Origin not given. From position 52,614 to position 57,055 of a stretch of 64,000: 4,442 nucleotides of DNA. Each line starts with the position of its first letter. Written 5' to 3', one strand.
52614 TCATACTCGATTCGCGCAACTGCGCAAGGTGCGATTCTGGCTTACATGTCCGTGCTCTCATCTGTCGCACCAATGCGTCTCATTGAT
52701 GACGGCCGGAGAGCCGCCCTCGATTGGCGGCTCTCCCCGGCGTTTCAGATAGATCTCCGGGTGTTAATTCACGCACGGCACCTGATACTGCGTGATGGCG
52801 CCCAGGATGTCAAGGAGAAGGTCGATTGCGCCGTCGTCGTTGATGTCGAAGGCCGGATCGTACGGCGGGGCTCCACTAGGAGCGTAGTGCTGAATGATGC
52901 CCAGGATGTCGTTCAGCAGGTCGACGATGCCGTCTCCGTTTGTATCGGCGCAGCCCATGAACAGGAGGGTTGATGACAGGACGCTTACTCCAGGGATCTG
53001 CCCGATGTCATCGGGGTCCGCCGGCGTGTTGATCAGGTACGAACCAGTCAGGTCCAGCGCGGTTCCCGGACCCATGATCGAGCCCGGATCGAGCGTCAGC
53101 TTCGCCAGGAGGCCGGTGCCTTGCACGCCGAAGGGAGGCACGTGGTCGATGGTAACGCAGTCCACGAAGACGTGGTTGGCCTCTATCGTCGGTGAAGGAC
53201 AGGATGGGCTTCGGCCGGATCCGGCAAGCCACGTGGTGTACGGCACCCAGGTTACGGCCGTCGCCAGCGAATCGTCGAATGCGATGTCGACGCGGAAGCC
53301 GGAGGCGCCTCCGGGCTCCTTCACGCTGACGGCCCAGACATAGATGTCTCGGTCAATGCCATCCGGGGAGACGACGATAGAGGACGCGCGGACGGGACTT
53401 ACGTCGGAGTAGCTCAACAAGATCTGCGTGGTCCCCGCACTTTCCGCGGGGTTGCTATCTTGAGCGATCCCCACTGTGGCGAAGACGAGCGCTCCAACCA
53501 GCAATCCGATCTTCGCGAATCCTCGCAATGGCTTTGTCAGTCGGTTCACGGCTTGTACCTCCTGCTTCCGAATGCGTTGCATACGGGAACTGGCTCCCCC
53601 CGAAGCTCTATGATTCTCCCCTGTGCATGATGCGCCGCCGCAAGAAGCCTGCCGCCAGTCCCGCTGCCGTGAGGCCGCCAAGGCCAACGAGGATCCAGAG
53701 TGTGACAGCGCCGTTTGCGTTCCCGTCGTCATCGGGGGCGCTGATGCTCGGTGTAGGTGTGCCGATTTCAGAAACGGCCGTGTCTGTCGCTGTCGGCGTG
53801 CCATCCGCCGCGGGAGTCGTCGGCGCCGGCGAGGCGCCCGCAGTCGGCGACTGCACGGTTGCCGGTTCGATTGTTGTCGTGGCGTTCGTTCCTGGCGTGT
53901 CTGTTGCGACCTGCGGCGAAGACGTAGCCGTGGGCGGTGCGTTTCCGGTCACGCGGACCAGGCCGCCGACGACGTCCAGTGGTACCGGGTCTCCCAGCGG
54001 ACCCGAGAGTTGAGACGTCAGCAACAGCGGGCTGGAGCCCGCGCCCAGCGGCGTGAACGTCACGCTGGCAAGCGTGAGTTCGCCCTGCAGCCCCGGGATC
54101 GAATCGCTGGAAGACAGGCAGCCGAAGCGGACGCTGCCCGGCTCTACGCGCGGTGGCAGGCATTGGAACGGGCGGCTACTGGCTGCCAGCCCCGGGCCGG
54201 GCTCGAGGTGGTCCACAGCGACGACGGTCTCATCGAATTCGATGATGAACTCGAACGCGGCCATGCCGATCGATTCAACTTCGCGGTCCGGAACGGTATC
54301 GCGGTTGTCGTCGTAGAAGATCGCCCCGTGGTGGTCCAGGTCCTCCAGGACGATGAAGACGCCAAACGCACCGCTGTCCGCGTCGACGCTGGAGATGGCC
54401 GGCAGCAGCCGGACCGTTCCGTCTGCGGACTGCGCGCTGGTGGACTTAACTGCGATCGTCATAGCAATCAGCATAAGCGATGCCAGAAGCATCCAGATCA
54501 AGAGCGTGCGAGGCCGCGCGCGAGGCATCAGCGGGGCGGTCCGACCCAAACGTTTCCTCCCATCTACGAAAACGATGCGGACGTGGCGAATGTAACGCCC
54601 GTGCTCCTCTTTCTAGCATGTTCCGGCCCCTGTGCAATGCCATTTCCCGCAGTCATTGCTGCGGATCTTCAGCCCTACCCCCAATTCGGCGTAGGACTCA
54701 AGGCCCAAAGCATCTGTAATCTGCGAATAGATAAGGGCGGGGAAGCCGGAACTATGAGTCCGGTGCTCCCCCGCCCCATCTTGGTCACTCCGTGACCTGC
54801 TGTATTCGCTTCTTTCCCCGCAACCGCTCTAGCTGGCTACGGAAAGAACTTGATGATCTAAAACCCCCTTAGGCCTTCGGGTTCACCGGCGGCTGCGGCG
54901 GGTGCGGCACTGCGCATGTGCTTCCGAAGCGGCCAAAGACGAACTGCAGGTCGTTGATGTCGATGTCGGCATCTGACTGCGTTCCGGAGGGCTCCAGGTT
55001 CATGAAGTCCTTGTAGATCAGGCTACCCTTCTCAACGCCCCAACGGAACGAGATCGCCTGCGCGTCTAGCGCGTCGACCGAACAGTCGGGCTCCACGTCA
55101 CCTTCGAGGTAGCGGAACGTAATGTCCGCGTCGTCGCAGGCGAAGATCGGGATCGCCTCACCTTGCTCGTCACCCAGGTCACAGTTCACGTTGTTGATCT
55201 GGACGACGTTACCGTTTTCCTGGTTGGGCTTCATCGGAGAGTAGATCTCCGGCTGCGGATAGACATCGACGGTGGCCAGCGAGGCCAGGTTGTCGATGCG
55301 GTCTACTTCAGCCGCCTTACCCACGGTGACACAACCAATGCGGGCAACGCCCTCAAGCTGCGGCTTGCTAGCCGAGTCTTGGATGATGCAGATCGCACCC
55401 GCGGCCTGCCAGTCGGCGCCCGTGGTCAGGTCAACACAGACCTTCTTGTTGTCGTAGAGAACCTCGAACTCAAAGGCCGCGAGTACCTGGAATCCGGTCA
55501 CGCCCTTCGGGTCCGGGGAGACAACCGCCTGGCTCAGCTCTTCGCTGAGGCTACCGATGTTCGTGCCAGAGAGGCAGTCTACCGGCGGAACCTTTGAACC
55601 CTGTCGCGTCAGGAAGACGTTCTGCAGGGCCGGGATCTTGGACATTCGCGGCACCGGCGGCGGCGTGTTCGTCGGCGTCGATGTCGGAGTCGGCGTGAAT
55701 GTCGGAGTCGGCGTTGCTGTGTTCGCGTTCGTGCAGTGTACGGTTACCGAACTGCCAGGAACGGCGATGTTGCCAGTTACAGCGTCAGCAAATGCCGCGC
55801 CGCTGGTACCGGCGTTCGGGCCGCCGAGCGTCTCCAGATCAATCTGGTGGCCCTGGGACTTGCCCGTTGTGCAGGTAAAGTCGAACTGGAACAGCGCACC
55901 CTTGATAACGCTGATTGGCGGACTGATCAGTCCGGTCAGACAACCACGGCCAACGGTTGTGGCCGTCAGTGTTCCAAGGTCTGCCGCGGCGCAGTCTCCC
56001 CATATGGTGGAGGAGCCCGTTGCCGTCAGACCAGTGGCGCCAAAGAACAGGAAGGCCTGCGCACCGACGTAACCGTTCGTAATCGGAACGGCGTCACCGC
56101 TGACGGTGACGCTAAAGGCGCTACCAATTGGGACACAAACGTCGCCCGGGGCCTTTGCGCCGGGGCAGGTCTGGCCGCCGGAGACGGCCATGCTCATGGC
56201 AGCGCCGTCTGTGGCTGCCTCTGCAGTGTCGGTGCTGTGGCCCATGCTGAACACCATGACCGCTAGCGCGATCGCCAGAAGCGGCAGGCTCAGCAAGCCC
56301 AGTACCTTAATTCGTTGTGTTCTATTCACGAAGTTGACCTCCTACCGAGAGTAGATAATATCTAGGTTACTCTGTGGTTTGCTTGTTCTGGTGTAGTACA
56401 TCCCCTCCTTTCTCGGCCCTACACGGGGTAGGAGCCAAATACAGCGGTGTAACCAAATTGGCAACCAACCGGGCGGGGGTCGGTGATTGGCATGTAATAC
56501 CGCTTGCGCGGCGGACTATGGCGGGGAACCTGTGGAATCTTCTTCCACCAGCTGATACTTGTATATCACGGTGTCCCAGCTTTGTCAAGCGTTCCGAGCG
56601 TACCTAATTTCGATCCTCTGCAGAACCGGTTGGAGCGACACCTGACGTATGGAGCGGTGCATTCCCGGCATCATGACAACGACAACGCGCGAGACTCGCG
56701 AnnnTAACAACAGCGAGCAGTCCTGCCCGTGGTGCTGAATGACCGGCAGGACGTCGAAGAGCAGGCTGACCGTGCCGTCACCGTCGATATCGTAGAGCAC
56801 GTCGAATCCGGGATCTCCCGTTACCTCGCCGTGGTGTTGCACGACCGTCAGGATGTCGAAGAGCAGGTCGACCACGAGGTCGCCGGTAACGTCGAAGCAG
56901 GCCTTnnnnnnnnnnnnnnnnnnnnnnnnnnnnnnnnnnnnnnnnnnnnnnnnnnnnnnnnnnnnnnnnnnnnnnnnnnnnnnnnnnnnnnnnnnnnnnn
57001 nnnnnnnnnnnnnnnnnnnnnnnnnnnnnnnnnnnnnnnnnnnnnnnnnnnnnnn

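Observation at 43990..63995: Candidate non-cellulosomal cohesin-dockerin cell-surface assembly system next to a sortase gene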

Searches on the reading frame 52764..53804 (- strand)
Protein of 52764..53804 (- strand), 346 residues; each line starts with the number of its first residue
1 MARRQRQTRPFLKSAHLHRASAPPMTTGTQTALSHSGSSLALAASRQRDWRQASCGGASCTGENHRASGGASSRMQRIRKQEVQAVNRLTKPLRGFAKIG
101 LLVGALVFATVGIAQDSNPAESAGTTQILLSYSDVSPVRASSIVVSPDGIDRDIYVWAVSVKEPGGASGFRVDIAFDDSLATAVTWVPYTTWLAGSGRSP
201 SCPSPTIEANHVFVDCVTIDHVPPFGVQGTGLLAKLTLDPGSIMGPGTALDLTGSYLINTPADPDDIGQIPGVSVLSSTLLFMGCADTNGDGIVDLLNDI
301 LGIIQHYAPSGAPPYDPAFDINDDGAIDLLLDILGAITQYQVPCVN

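Call 5: search_protein_families(library=pfam, proteins=[window:52764-53804:-], max_evalue=0.1)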
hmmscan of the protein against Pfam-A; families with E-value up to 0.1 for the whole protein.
window:52764-53804:- (346 aa): 2 families
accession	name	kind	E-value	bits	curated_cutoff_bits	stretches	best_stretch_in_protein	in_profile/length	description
PF00404.24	Dockerin_1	-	0.0025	18.4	22.9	1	287-328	3-45/57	Dockerin type I domain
PF13202.12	EF-hand_5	-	0.066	13.2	25.9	0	285-295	7-17/25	EF hand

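Call 6: search_protein_families(library=ncbifam, proteins=[window:52764-53804:-], max_evalue=0.1)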
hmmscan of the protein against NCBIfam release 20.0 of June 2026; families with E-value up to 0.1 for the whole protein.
window:52764-53804:- (346 aa): 1 family
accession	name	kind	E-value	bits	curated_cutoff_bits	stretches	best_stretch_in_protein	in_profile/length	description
NF041520.1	flexitail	domain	6.2e-09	36.6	40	1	288-344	38-107/107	flexitail domain-containing putative surface protein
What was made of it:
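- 52764..53582 (-): Gene E (likely start M75 at 53582; the ORF extends to 53804 and would overlap F): signal peptide, cohesin-like module (52956-53435) fused directly to a Cys-flanked flexitail-class dockerin (52767-52958). NCBIfam flexitail 36.6 bits against cut-off 40 (call 6).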

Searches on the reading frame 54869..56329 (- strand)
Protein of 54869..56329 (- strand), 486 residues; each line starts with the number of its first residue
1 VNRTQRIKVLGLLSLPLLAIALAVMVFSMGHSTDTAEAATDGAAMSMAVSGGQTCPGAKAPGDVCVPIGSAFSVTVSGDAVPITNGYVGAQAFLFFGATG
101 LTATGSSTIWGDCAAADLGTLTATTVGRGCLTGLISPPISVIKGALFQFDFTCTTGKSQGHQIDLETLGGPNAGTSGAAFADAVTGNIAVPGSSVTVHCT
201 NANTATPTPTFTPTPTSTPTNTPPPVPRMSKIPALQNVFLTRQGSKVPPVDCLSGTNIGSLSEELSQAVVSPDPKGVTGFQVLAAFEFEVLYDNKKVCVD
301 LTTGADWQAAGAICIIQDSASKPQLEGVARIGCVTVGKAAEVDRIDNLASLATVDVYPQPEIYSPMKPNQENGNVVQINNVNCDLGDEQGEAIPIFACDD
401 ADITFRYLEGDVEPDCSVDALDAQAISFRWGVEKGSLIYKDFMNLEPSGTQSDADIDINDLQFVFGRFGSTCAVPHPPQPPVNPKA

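Call 5: search_protein_families(library=pfam, proteins=[window:54869-56329:-], max_evalue=0.1)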
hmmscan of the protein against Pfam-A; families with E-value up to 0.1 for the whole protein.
window:54869-56329:- (486 aa): 0 families

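Call 6: search_protein_families(library=ncbifam, proteins=[window:54869-56329:-], max_evalue=0.1)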
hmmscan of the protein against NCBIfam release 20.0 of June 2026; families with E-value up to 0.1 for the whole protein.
window:54869-56329:- (486 aa): 0 families

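Call 35: find_homologous_proteins(query=window:54869-56329:-, max_evalue=0.001)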
Query window:54869-56329:- (486 aa): 239 proteins with E <= 0.001 among 8000 candidates; the best 120 are listed.
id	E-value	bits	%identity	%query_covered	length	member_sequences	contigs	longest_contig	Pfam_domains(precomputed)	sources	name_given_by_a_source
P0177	0.0e+0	1092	100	100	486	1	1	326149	-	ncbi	-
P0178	1.9e-219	748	71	100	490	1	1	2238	-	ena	-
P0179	1.3e-194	666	65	100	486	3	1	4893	-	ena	-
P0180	1.5e-185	636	62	100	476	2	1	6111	-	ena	-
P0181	1.2e-184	633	62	100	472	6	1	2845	-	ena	-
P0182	6.8e-184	630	62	100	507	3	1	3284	-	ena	-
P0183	1.0e-179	617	60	99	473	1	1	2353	-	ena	-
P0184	2.4e-170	586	59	99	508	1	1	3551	-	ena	-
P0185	2.4e-168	579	58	99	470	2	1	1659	-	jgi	jgi:hypothetical protein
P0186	9.4e-167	574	58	97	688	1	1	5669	-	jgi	jgi:hypothetical protein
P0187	1.1e-165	570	58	98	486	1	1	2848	-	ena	-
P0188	1.0e-163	564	58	100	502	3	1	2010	-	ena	-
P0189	2.3e-162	559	57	99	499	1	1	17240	-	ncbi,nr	ncbi:MAG: hypothetical protein IIC91_03685 [Chloroflexi bacterium]|nr:hypothetical protein [Chlorofl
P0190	4.1e-161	555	62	91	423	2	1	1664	-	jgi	jgi:hypothetical protein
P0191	5.3e-161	555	59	96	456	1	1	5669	-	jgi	jgi:hypothetical protein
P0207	4.7e-142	492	71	56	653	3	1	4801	PF00963.25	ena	-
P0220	2.2e-116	408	60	52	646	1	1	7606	PF00963.25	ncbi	ncbi:MAG: cohesin domain-containing protein [Dehalococcoidia bacterium]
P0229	1.5e-112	395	60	52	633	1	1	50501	PF00963.25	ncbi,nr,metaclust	ncbi:MAG: hypothetical protein A2148_09225 [Chloroflexi bacterium RBG_16_68_14]|nr:MAG: hypothetical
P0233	1.4e-111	392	68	53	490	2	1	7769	PF19403.6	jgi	-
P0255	1.6e-106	375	66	53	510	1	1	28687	PF19403.6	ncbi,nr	ncbi:MAG: hypothetical protein IH865_07915 [Chloroflexi bacterium]|nr:hypothetical protein [Chlorofl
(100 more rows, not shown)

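Call 36: find_encoding_contigs(protein=P0177, flank=10000, max_places=2)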
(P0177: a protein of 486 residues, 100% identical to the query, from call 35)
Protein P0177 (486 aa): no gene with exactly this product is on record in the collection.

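Call 37: list_cluster_members(proteins=[P0177, P0001, P0229, P0220])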
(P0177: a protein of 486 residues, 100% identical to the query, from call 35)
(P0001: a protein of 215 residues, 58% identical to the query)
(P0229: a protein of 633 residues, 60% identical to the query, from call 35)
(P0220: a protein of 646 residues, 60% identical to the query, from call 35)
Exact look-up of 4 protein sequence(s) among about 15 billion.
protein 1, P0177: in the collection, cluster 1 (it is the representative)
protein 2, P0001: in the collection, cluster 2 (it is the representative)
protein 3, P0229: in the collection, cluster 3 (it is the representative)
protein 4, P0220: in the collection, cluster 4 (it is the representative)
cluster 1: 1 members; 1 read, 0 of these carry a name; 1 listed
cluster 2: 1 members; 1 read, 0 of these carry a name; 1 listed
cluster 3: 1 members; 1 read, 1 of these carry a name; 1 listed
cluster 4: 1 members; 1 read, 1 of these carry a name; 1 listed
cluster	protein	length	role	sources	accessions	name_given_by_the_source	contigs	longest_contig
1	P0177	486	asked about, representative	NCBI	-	-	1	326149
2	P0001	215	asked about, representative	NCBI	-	-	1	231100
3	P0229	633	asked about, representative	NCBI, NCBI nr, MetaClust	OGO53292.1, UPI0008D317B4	MAG: hypothetical protein A2148_09225 [Chloroflexi bacterium RBG_16_68_14] | status=active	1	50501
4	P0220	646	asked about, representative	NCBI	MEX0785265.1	MAG: cohesin domain-containing protein [Dehalococcoidia bacterium]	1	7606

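Call 40: search_protein_families(library=pfam, proteins=[P0207, P0229, P0233, P0255, P0186], max_evalue=0.01)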
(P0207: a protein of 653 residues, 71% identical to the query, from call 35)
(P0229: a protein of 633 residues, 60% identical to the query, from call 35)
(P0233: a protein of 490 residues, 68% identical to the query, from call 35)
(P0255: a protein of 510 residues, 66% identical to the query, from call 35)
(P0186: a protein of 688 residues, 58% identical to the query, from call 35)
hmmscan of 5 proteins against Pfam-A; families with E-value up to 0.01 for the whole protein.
P0207 (653 aa): 1 family
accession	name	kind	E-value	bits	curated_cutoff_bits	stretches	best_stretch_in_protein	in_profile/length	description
PF00963.24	Cohesin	-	2.3e-13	51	24.1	1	51-155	3-111/139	Cohesin domain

P0229 (633 aa): 1 family
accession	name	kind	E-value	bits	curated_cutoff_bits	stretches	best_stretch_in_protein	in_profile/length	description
PF00963.24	Cohesin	-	4e-12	47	24.1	1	51-145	7-103/139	Cohesin domain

P0233 (490 aa): 1 family
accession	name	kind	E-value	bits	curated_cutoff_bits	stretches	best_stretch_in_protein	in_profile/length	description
PF19403.5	SpaA_2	-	5.7e-21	75.3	25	2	139-214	1-75/96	Prealbumin-like fold domain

P0255 (510 aa): 1 family
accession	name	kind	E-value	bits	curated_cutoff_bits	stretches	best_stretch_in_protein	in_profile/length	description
PF19403.5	SpaA_2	-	8.7e-21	74.8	25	2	161-237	3-78/96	Prealbumin-like fold domain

P0186 (688 aa): 0 families

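Call 48: predict_structure(alignment_id=A5)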
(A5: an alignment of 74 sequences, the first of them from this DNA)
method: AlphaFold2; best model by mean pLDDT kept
length: 449 residues; sequences in the alignment: 74
mean_pLDDT: 83.6   pTM: 0.54
mean pLDDT of the five models: 83.6, 82.7, 81.4, 80.9, 80.0
residues with pLDDT >= 90: 277; 70-90: 71; 50-70: 55; < 50: 46
segments of 3 or more residues with pLDDT < 50: 167-182, 373-375, 391-415
pLDDT, mean of each block of 10 residues (from residue 1): 84 84 83 96 96 97 93 94 97 97 97 92 94 97 96 96 67 42 69 94 77 91 96 91 93 97 97 95 95 95 70 97 84 76 97 95 92 53 64 42 44 51 55 71 77
secondary structure, 60 per line:
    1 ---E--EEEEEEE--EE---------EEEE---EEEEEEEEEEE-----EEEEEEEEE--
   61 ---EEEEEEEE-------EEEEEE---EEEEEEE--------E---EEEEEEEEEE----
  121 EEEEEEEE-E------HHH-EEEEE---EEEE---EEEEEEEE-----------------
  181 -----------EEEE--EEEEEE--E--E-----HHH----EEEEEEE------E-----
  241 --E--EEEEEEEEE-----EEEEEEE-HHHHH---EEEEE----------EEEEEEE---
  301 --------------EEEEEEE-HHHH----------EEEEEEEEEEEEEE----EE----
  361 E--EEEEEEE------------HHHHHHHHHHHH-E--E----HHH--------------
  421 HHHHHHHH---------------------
elements in order: E7-13 E27-30 E34-44 E50-58 E64-71 E79-84 E88-94 E107-116 E121-128 E141-145 E149-152 E156-163 E192-195 E198-203 E222-228 E246-254 E260-266 H268-272 E276-280 E291-297 E315-321 H323-326 E337-350 E364-370 H383-394 H421-428
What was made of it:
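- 54869..56329 (-): Gene G (486 aa): signal peptide, N-dom (55727-56209), linker, highly conserved 'gct' module = cohesin-like beta-sandwich (55103-55651) fused to a dockerin-like tail ending PVNPKA (54872-55102). AF2 model pLDDT 83.6: both beta modules mostly above 90, tail 42-77 (call 48).
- On Dockerin (Pfam PF00404): This is inconclusive for G and J: the AF2 model shows two helices but pLDDT 42-77 (call 48).
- The N-dom of G, modelled separately with a different alignment, also scores mostly above 90 (call 48).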

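Call 50: fold_search(model_id=the predicted structure, library=pdb)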
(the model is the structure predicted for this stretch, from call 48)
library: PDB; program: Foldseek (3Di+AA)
matches with E <= 10: 1632; with E <= 0.001: 135
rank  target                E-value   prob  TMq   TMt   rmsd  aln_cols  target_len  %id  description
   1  1jv2_A                1.6e-10  1.00  0.22  0.12  18.6       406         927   10  CRYSTAL STRUCTURE OF THE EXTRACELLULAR SEGMENT OF INTEGRIN ALPHAVBETA3 (released 2001-10-17)
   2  4g1m_A                2.1e-10  1.00  0.22  0.12  18.6       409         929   10  Re-refinement of alpha V beta 3 structure (released 2012-12-12)
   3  6avu_A                2.2e-10  1.00  0.22  0.12  18.8       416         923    9  Human alpha-V beta-3 Integrin (open conformation) in complex with the therapeutic antibody LM609 (released 2017-11-01)
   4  4mmx_A                2.4e-10  1.00  0.23  0.13  18.8       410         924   10  Integrin AlphaVBeta3 ectodomain bound to the tenth domain of Fibronectin (released 2014-03-26)
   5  4g1e_A                4.0e-10  1.00  0.22  0.12  20.5       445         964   11  Crystal structure of integrin alpha V beta 3 with coil-coiled tag. (released 2012-12-12)
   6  3l8q_D                6.2e-10  1.00  0.23  0.30  14.3       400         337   11  Structure analysis of the type II cohesin dyad from the adaptor ScaA scaffoldin of Acetivibrio cellulolyticus (released 2010-05-05)
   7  8xen_A                6.2e-10  1.00  0.22  0.12  17.9       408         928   11  Cryo-EM structure of integrin ITGAV/ITGB3 complex, conformation 4 (released 2024-12-18)
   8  4mmz_A                7.3e-10  1.00  0.22  0.12  19.1       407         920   10  Integrin AlphaVBeta3 ectodomain bound to an antagonistic tenth domain of Fibronectin (released 2014-03-26)
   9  3ije_A                9.1e-10  1.00  0.22  0.12  18.8       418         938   11  Crystal structure of the complete integrin alhaVbeta3 ectodomain plus an Alpha/beta transmembrane fragment (released 2009-09-29)
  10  6avr_A                1.5e-09  1.00  0.22  0.12  18.6       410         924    9  Human alpha-V beta-3 Integrin (intermediate conformation) in complex with the therapeutic antibody LM609 (released 2017-11-01)
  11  6avq_A                1.8e-09  1.00  0.22  0.12  19.6       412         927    9  The Therapeutic Antibody LM609 Selectively Inhibits Ligand Binding to Human alpha-V beta-3 Integrin via Steric Hindran (released 2017-11-01)
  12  8zdg_A                2.6e-09  1.00  0.23  0.13  18.1       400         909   10  Cryo-EM structure of the integrin avb3 with CWHM-12, conformation 1 (released 2025-10-22)
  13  8t2v_A                5.6e-09  1.00  0.22  0.12  18.9       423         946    9  Cryo-EM Structures of Full-length Integrin alphaIIbbeta3 in Native Lipids (released 2023-07-26)
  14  3fcs_A                6.9e-09  1.00  0.22  0.12  16.9       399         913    9  Structure of complete ectodomain of integrin aIIBb3 (released 2009-01-20)
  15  8xez_A                8.2e-09  1.00  0.22  0.12  17.9       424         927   11  Cryo-EM structure of integrin ITGAV/ITGB3 complex, conformation 5 (released 2024-12-18)
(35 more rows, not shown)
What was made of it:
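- Closest known: Type II X-module-dockerin dyad of Clostridium thermocellum CipA. Same: The G model aligns over about 430 columns with CohI9-X-DocII (call 50).
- Tried and rejected: The hits were dominated by multi-domain alignments to integrin legs (call 50).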

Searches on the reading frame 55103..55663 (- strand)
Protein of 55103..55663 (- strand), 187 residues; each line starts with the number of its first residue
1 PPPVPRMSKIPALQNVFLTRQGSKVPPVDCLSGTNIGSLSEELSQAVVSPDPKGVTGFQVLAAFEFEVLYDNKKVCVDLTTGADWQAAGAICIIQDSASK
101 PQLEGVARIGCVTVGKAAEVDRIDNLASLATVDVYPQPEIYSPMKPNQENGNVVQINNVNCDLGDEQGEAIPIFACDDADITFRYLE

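Call 53: search_solved_structures(query=A6, max_evalue=10, show_alignments=2)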
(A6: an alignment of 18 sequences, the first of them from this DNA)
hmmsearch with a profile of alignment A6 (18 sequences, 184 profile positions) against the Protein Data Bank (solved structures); distinct sequences matched with E-value up to 10: 2.
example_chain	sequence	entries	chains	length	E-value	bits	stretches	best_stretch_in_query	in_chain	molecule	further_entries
8ok4_A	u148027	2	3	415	0.25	14.3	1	35-117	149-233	Variant surface glycoprotein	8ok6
8ok5_A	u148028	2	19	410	0.26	14.2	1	35-117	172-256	Variant surface glycoprotein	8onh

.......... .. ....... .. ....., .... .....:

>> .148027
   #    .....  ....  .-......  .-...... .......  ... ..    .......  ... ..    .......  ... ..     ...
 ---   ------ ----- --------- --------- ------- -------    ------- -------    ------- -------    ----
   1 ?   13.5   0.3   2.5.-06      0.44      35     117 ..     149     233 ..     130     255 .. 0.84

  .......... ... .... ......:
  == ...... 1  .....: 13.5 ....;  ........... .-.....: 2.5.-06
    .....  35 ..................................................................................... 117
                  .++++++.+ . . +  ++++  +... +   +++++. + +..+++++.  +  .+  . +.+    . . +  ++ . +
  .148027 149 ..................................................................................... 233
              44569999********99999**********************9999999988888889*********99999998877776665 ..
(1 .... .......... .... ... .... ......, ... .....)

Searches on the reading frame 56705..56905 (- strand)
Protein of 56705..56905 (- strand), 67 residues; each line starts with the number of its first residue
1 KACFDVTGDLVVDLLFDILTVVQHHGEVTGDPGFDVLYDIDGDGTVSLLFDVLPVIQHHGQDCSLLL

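Call 77: search_protein_families(library=pfam, proteins=[window:56705-56905:-], max_evalue=10)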
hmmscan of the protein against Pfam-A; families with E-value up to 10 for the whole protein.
seq(67 aa): 3 families
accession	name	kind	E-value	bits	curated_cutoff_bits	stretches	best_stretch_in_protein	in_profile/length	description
PF00404.24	Dockerin_1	-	0.0018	18.8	22.9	1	5-48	3-46/57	Dockerin type I domain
PF00036.39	EF-hand_1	-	0.18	11.9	25.4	1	37-47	8-18/29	EF hand domain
PF21082.3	MS_channel_3rd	-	0.25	12.2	21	1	11-50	16-55/88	Mechanosensitive ion channel MscS, C-terminal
